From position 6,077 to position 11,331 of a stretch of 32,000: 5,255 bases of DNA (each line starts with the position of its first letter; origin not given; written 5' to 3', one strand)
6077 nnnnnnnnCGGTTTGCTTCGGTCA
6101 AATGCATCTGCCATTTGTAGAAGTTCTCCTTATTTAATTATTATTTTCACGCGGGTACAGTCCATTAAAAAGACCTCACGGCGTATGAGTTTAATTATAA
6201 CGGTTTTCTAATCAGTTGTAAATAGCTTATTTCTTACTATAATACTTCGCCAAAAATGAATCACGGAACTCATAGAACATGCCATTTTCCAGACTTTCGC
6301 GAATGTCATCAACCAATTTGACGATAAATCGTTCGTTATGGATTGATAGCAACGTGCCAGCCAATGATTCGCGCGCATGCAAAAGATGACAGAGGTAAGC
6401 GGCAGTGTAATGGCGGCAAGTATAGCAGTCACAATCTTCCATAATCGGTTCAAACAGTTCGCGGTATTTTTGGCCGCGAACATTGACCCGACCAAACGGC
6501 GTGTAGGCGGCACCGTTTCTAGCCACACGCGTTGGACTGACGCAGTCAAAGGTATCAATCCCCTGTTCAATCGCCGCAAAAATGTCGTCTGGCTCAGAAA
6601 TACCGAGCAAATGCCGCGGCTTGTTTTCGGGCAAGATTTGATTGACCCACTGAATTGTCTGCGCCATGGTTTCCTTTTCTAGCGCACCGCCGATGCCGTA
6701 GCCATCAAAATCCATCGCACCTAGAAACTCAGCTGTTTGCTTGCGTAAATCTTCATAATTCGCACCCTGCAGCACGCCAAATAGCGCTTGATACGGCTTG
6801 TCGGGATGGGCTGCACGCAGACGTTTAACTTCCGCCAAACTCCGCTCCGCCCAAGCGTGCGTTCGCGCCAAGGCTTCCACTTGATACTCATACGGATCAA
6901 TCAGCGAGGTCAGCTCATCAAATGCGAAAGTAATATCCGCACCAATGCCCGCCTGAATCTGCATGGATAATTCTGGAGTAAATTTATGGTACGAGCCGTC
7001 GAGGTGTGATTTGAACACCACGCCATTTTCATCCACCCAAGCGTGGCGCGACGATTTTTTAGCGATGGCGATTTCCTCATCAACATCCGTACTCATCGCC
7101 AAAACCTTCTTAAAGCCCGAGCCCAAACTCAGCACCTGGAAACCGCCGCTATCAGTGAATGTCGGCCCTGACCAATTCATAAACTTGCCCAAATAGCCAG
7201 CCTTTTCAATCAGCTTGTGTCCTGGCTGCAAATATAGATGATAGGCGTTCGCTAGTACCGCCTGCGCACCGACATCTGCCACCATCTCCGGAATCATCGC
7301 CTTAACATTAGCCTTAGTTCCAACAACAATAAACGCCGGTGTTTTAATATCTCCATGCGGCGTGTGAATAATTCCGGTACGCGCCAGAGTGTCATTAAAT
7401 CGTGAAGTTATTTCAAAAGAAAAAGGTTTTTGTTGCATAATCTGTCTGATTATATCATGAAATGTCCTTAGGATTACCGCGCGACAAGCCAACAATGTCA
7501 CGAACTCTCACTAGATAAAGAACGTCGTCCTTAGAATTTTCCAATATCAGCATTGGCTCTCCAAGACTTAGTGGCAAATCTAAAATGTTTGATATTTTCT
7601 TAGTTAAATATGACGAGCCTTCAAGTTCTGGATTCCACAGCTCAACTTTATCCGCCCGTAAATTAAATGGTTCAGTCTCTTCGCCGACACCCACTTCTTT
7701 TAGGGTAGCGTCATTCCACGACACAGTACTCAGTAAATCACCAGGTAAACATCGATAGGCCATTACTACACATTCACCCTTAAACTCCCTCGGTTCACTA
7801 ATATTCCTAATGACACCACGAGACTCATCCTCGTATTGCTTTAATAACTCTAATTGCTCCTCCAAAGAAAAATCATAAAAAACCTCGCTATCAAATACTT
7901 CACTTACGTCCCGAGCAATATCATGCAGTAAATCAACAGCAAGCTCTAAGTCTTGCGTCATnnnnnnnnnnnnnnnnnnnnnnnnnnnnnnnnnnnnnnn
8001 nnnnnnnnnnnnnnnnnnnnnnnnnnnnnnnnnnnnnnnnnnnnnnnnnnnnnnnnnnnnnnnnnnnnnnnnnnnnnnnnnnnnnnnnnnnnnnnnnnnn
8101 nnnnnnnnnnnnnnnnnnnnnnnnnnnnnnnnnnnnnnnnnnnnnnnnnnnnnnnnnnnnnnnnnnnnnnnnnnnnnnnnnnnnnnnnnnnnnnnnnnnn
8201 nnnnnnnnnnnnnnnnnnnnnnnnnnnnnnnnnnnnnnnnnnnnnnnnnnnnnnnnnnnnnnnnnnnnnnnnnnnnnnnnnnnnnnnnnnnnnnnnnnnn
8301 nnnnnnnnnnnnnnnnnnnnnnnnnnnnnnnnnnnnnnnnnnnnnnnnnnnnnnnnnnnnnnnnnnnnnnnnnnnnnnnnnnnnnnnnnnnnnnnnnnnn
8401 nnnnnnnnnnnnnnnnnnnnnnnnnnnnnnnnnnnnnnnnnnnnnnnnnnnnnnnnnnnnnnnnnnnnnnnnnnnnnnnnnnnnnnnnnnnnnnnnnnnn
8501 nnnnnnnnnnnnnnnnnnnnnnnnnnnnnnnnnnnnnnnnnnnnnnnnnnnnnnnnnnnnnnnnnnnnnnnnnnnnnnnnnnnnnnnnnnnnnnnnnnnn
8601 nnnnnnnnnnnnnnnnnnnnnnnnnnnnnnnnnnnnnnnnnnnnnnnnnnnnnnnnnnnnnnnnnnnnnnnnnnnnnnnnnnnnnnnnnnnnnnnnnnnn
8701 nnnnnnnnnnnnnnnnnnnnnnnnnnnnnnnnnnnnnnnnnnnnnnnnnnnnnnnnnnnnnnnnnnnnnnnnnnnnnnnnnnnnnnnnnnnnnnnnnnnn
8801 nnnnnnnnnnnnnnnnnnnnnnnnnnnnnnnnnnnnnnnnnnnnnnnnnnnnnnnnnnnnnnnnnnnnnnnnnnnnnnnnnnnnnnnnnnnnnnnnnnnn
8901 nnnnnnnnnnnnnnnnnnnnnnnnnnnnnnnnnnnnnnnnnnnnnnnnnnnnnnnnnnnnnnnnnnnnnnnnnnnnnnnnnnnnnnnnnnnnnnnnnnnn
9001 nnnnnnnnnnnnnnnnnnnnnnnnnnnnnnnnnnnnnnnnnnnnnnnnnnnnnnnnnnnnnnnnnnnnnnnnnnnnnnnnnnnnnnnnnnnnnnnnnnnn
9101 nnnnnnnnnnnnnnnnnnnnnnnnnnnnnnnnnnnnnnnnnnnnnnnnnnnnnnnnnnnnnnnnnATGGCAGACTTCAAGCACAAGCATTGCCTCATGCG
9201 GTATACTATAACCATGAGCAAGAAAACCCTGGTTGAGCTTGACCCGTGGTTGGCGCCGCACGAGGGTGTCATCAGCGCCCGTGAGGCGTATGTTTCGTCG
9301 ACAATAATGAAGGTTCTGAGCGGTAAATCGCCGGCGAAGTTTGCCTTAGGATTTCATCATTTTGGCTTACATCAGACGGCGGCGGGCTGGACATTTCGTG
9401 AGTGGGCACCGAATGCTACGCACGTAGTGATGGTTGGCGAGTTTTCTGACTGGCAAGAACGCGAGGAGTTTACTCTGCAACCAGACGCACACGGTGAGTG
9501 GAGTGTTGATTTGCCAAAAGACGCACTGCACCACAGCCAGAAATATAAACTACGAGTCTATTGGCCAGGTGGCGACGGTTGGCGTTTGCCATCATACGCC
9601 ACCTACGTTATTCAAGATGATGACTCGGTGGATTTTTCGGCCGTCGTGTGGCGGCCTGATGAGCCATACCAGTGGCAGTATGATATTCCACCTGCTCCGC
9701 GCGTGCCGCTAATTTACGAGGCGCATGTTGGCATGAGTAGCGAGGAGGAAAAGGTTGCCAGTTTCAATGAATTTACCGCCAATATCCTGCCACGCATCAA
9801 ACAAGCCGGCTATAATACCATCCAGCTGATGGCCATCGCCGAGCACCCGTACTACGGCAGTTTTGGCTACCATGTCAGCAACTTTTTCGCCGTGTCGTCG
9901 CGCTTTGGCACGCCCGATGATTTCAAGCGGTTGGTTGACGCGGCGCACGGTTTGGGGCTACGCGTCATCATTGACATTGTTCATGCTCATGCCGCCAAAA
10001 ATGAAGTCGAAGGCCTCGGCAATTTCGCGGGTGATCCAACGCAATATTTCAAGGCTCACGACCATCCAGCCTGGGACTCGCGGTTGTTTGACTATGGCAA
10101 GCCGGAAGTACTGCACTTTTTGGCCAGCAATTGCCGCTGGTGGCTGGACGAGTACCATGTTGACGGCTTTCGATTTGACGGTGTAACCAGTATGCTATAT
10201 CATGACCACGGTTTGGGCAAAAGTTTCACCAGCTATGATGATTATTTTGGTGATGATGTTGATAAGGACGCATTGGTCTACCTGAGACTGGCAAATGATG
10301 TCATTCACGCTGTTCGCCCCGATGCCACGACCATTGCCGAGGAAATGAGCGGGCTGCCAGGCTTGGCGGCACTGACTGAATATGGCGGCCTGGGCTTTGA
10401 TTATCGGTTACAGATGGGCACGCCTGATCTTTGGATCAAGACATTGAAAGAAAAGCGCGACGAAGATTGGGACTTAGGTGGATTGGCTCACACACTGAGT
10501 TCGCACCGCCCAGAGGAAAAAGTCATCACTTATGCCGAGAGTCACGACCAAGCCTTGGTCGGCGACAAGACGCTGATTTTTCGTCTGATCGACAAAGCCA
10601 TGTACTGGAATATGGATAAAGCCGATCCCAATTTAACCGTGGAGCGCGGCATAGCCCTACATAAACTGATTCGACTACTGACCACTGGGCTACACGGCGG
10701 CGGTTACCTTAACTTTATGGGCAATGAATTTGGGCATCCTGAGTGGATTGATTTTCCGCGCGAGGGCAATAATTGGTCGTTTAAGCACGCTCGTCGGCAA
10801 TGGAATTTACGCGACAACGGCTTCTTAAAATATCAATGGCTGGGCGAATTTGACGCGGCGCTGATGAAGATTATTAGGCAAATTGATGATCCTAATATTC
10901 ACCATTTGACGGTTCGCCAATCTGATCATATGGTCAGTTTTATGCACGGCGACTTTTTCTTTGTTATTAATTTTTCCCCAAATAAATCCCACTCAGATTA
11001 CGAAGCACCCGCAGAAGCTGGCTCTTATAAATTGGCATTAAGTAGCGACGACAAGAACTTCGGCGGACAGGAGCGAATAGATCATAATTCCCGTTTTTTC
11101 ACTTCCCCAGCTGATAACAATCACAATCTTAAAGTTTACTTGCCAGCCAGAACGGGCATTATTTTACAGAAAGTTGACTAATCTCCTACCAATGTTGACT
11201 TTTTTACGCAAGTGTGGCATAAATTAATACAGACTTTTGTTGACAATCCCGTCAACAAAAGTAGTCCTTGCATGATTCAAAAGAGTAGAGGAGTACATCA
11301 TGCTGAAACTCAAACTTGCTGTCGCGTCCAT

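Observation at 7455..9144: Orphan acidic two-gene cassette (403 aa + 168 aa) transcriptionally welded to tgt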

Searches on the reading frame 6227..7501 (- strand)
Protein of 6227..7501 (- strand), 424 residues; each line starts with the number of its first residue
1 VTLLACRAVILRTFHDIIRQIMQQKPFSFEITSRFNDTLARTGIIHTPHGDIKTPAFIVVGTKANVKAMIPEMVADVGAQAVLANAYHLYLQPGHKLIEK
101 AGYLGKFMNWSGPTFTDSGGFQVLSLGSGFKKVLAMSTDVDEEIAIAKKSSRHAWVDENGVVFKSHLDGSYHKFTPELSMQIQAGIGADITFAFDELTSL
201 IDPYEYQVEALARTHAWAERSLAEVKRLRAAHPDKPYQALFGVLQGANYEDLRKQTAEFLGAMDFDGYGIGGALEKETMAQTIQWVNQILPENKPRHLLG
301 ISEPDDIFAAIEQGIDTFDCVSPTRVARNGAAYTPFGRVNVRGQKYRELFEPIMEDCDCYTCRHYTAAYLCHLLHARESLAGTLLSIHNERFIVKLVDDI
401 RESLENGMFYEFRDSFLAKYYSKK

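Call 3: search_protein_families(library=pfam, proteins=[window:6227-7501:-], max_evalue=1)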
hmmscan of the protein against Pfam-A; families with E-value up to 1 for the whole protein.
window:6227-7501:- (424 aa): 1 family
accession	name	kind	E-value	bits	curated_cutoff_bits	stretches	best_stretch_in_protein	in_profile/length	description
PF01702.25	TGT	-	3.8e-124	414.8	26.3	1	40-421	3-356/357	Queuine tRNA-ribosyltransferase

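Call 4: search_protein_families(library=ncbifam, proteins=[window:6227-7501:-], max_evalue=1)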
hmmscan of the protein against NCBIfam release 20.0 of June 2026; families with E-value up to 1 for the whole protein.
window:6227-7501:- (424 aa): 6 families
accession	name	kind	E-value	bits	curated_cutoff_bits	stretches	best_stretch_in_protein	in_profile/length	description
TIGR00430.1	Q_tRNA_tgt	equivalog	1.4e-123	412.5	306.75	1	32-422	4-365/368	tRNA guanosine(34) transglycosylase Tgt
TIGR00449.1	tgt_general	superfamily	9.5e-119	396.5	47.6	1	29-421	1-363/367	tRNA-guanine transglycosylase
TIGR00432.2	arcsn_tRNA_tgt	equivalog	3.1e-33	114.9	350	2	180-412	107-326/441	tRNA guanosine(15) transglycosylase TgtA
NF041059.1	DpdA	equivalog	1.3e-05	24.2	200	1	236-327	171-263/406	tRNA-guanine transglycosylase DpdA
NF040592.1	tRNA_mod_ArcS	equivalog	4.7e-05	22.2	440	1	275-411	110-227/575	archaeosine synthase subunit alpha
NF053620.1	ArchsnAlpArcSThp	equivalog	0.14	10.5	600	1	295-345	98-148/515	archaeosine synthase subunit alpha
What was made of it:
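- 6227..7438 (-): tgt, a canonical bacterial tRNA-guanine(34) transglycosylase of 403 aa. It is a neighbour of X, not shown to be a partner. Pfam TGT 3.8e-124 and TIGR00430 412 bits (calls 3, 4).
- Checked: Pfam and NCBIfam give no hit (calls 3, 4). It scores 412 bits against the TIGR00430 equivalog, whose cut-off is 307 (call 4).
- The Tgt is a standard equivalog (call 4).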

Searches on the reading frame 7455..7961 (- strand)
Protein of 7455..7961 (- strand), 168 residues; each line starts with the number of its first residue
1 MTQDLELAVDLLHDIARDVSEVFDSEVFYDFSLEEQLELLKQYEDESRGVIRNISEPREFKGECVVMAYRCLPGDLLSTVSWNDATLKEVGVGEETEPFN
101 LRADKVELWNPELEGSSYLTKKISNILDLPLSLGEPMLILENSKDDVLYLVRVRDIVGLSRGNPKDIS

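Call 3: search_protein_families(library=pfam, proteins=[window:7455-7961:-], max_evalue=1)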
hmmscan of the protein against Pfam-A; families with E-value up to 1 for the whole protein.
window:7455-7961:- (168 aa): 0 families

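Call 4: search_protein_families(library=ncbifam, proteins=[window:7455-7961:-], max_evalue=1)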
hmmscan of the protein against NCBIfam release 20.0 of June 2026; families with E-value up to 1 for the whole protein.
window:7455-7961:- (168 aa): 0 families

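Call 7: find_homologous_proteins(query=window:7455-7961:-, max_evalue=0.001)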
Query window:7455-7961:- (168 aa): 3 proteins with E <= 0.001 among 108 candidates.
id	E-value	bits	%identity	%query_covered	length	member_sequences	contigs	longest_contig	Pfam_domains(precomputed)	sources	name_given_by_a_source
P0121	2.1e-53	198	92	61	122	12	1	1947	-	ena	-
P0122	6.6e-41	158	57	78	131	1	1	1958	-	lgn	-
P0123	1.8e-13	69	87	27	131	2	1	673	-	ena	-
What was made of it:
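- The standalone 168-aa query finds only three fragments (call 7).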

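Call 49: predict_structure(alignment_id=A3)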
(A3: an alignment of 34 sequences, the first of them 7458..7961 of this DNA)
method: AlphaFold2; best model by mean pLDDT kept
length: 168 residues; sequences in the alignment: 34
mean_pLDDT: 89.0   pTM: 0.84
mean pLDDT of the five models: 89.0, 88.8, 88.4, 87.9, 87.5
residues with pLDDT >= 90: 120; 70-90: 34; 50-70: 12; < 50: 2
segments of 3 or more residues with pLDDT < 50: none
pLDDT, mean of each block of 10 residues (from residue 1): 88 97 95 94 95 84 95 90 90 77 92 75 92 93 95 95 60
secondary structure, 60 per line:
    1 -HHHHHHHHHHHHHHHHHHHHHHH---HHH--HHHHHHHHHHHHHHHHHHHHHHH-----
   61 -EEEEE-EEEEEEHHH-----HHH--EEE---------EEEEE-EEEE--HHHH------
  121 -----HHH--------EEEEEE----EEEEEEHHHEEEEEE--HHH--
elements in order: H2-24 H33-55 E62-66 E68-73 E87-89 E99-103 E105-108 H111-114 E137-142 E147-152 E156-161
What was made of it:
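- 7455..7961 (-): ORF2, 168 aa: module B', made of two long helices plus a beta-sheet, and the most conserved part of the family (motifs YRCLP, NPE/D, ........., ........). Its ATG is out of frame in intact alleles and came into frame only through the deletion. AF2 gives pLDDT 89 and pTM 0.84 (call 49).
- B' folds confidently on its own, pLDDT 89 and pTM 0.84 (call 49).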

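Call 53: fold_search(model_id=the predicted structure, library=pdb)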
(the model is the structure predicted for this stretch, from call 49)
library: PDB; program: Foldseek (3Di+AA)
matches with E <= 10: 245; with E <= 0.001: 0
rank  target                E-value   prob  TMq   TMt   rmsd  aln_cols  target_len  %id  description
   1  4it4_B                2.1e-01  0.08  0.14  0.12  14.6       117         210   13  Crystal structure of residues 1-211 of CG17282 (released 2013-08-14)
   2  2qaz_B                4.1e-01  0.14  0.23  0.29   8.6       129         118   12  Structure of C. crescentus SspB ortholog (released 2007-09-04)
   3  1qg5                  4.7e-01  0.06  0.17  0.19  13.7       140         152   11  HIGH RESOLUTION CRYSTAL STRUCTURE OF THE BOVINE BETA-LACTOGLOBULIN (ISOFORM A) (released 2001-04-21)
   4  3t0p_B                4.7e-01  0.05  0.13  0.08  15.6       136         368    7  Crystal structure of a Putative DNA polymerase III beta subunit (EUBREC_0002; ERE_29750) from Eubacterium rectale ATCC (released 2011-08-10)
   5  4it4_A                5.6e-01  0.06  0.14  0.12  14.7       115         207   14  Crystal structure of residues 1-211 of CG17282 (released 2013-08-14)
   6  4it4_D                5.9e-01  0.03  0.14  0.12  14.5       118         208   12  Crystal structure of residues 1-211 of CG17282 (released 2013-08-14)
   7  9cxg_A                7.1e-01  0.04  0.16  0.06  15.7       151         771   14  Structure of PDE6C in complex with inhibitory cone p gamma in the presence of cGMP (released 2024-12-18)
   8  2nys_B                7.5e-01  0.08  0.21  0.26  10.0       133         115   12  X-ray Crystal Structure of Protein AGR_C_3712 from Agrobacterium tumefaciens. Northeast Structural Genomics Consortium (released 2006-12-05)
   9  7dud_A                7.5e-01  0.04  0.18  0.20  17.6       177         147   10  Crystal Structure of erWalK (released 2022-01-19)
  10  4ywz_A                8.0e-01  0.04  0.19  0.20  17.5       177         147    9  Crystal structure of the extracellular receptor domain of the essential sensor kinase WalK from Staphylococcus aureus (released 2016-03-30)
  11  5is1                  8.5e-01  0.04  0.17  0.19  16.4       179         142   10  Crystal structure of the extracellular domain of sensor histidine kinase YycG from Staphylococcus aureus at 2.0 Angstrom (released 2016-07-20)
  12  5gkj_A                9.0e-01  0.13  0.29  0.24   8.8       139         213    9  Structure of EndoMS in apo form (released 2016-11-02)
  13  5gke_A                1.1e+00  0.14  0.28  0.22   6.5       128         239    8  Structure of EndoMS-dsDNA1 complex (released 2016-11-02)
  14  1twb_A                1.1e+00  0.04  0.18  0.24  13.7       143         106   12  SspB disulfide crosslinked to an ssrA degradation tag (released 2004-11-16)
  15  4p2a_A                1.2e+00  0.01  0.11  0.07  16.3       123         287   12  Structure of mouse VPS26A bound to rat SNX27 PDZ domain (released 2014-09-03)
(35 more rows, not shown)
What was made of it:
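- On SH3-like beta-barrel (bL19/SspB-like): For module B' alone the best E is 0.21 (call 53).
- Closest known: SH3-like small beta-barrels. Same: It gives weak SspB and SH3b matches for module B' (call 53).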

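Call 56: search_protein_families(library=padloc, proteins=[window:7455-7961:-], max_evalue=1)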
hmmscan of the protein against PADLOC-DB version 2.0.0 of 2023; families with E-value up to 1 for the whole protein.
window:7455-7961:- (168 aa): 0 families
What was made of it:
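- On Known anti-phage defence system components: Zero families for six queries (call 56).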

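Call 86: find_encoding_contigs(protein=window:7455-7961:-, flank=3000, max_places=5)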
Protein window:7455-7961:- (168 aa): 11 contigs read that carry it; 5 places shown.
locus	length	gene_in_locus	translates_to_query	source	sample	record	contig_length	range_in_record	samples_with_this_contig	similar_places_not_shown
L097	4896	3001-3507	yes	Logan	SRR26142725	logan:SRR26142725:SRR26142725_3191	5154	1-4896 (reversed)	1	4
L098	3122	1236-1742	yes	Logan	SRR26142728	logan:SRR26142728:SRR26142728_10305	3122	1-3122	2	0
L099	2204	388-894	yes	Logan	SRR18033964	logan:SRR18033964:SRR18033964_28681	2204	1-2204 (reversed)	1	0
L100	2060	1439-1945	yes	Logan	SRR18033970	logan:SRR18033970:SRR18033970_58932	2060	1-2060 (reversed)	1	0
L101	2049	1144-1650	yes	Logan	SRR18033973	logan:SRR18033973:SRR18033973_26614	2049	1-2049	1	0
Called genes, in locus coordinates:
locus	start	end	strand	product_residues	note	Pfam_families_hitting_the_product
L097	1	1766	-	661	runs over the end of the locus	PF02922:CBM_48, PF00128:Alpha-amylase, PF02806:Alpha-amylase_C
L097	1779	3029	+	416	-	-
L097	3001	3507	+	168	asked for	-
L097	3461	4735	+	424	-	PF01702:TGT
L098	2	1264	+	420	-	?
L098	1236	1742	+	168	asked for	-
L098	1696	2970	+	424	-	PF01702:TGT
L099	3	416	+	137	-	?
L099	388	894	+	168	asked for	-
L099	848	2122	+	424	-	PF01702:TGT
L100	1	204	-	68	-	?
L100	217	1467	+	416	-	-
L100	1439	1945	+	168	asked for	-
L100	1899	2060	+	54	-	?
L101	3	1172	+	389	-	?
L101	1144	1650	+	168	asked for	-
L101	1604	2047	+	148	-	?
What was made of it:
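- The allele is found in at least 5 runs (call 86).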

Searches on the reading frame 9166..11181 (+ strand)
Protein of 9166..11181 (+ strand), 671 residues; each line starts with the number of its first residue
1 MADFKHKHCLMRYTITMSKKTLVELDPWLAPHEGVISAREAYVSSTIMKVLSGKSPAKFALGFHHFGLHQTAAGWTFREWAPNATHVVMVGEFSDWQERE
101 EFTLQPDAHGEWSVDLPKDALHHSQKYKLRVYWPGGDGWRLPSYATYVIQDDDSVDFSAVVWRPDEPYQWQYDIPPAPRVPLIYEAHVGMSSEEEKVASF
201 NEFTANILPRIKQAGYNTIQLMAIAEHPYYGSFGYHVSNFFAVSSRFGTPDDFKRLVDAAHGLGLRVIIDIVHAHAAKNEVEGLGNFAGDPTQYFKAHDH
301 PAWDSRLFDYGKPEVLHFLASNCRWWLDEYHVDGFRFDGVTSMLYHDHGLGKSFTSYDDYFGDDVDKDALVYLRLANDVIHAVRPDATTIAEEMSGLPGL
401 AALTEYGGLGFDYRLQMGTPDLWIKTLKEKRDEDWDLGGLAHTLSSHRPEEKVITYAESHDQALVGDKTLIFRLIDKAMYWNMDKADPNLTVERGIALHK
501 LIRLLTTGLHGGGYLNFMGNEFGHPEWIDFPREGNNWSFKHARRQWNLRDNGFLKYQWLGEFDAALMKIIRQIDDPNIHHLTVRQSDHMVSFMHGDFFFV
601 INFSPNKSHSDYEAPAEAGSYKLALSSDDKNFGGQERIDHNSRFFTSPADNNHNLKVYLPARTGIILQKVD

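Call 3: search_protein_families(library=pfam, proteins=[window:9166-11181:+], max_evalue=1)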
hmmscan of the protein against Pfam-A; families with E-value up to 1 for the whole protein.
window:9166-11181:+ (671 aa): 4 families
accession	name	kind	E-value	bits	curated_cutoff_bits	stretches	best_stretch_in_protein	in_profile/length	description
PF00128.31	Alpha-amylase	-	2e-17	64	22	2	208-278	25-94/446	Alpha amylase, catalytic domain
PF02806.24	Alpha-amylase_C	-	1.3e-15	57.9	21.2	1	586-668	8-93/95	Alpha amylase, C-terminal all-beta domain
PF02922.24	CBM_48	-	6.7e-13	49.2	22.4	1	66-145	2-83/83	Carbohydrate-binding module 48 (Isoamylase N-terminal domain)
PF22019.2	GlgB_N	-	0.0013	19.2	27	1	63-137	17-86/94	alpha-1,4-glucan branching enzyme GlgB, N-terminal domain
